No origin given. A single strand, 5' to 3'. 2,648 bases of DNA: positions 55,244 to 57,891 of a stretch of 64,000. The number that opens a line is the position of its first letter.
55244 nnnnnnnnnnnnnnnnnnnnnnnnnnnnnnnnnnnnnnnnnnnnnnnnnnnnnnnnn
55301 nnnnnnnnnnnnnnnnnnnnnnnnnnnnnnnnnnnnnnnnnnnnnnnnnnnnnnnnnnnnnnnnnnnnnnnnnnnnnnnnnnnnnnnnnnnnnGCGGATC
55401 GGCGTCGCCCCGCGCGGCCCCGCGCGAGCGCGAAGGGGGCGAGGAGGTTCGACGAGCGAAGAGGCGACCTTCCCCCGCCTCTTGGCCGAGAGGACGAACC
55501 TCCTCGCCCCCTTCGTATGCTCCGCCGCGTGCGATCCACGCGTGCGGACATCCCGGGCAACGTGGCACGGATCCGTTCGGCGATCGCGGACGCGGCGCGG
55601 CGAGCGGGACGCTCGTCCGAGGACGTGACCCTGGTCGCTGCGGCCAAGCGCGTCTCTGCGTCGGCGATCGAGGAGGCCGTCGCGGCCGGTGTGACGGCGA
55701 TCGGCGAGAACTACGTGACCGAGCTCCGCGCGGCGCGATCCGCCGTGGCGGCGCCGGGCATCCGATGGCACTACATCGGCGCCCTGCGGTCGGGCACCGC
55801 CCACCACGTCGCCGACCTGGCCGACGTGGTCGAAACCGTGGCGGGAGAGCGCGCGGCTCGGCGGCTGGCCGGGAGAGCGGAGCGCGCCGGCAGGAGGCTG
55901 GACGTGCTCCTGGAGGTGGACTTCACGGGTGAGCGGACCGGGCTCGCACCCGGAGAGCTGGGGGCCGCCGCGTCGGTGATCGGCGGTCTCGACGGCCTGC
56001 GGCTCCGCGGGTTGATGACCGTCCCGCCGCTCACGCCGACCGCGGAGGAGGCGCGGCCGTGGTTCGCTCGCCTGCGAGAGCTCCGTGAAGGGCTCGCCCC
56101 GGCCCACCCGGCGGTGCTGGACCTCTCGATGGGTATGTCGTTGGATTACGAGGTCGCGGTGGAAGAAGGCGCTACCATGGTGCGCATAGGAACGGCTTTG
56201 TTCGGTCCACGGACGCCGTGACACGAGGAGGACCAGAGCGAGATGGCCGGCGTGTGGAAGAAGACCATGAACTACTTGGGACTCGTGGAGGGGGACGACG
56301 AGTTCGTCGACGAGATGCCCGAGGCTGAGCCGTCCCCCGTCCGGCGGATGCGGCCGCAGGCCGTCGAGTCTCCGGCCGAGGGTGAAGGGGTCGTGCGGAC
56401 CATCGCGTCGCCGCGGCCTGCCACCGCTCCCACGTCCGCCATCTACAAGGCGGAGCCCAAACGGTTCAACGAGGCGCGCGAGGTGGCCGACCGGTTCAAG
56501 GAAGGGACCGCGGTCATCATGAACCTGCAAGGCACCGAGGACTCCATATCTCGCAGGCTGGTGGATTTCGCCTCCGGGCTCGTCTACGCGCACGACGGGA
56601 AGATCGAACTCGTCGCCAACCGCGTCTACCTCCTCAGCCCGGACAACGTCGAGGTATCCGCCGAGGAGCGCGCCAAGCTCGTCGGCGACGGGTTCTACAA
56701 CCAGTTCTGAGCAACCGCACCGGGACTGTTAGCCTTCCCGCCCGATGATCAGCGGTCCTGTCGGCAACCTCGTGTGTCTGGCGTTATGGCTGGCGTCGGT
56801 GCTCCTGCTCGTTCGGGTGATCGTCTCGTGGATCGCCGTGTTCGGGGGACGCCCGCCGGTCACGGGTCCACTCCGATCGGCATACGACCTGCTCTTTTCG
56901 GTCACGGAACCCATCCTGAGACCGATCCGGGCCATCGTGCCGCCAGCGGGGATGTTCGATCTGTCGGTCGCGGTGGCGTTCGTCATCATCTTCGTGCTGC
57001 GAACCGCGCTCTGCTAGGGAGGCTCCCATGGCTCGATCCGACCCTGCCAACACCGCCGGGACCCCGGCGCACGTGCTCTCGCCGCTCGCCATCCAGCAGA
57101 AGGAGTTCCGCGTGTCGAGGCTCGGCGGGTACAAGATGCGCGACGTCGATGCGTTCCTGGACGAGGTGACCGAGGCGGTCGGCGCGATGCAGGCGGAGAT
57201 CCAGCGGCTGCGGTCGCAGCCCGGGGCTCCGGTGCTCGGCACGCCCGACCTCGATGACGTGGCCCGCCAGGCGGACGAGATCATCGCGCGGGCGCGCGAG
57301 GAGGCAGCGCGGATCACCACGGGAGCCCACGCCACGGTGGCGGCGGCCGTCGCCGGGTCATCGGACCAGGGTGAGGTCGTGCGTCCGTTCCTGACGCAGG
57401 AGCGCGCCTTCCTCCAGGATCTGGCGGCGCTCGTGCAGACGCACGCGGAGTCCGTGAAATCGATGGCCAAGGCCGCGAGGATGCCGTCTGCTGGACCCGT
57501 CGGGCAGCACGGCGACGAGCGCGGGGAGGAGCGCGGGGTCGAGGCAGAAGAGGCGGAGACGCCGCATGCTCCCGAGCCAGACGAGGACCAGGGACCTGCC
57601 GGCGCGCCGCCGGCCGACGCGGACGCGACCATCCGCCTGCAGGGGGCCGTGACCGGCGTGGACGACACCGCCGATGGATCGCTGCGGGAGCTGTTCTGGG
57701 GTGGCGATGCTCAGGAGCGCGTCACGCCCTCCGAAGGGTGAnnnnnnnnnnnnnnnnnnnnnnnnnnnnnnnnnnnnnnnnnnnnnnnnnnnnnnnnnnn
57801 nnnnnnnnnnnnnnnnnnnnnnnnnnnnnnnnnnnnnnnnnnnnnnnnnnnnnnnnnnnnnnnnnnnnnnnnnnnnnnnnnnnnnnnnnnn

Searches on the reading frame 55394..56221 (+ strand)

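Call 52: search_protein_families(library=pfam, proteins=[window:55394-56221:+])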
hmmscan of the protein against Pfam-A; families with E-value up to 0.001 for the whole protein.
window:55394-56221:+ (275 aa): 1 family
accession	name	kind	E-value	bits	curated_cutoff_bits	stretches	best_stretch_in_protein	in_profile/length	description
PF01168.26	Ala_racemase_N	-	1.3e-21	77.8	24.1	1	59-272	5-218/220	Alanine racemase, N-terminal domain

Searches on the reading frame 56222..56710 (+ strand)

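Call 52: search_protein_families(library=pfam, proteins=[window:56222-56710:+])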
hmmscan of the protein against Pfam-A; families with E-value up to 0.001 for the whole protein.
window:56222-56710:+ (162 aa): 1 family
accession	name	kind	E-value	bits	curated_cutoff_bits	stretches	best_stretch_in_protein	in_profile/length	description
PF04472.17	SepF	-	3.1e-24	85.4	27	1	76-145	3-72/72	Cell division protein SepF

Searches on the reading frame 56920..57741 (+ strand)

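Call 52: search_protein_families(library=pfam, proteins=[window:56920-57741:+])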
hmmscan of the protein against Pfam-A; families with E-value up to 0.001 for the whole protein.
window:56920-57741:+ (273 aa): 1 family
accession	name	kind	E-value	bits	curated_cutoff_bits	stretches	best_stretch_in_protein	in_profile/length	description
PF05103.18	DivIVA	-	6.5e-09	36.3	28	1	53-100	1-47/131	DivIVA protein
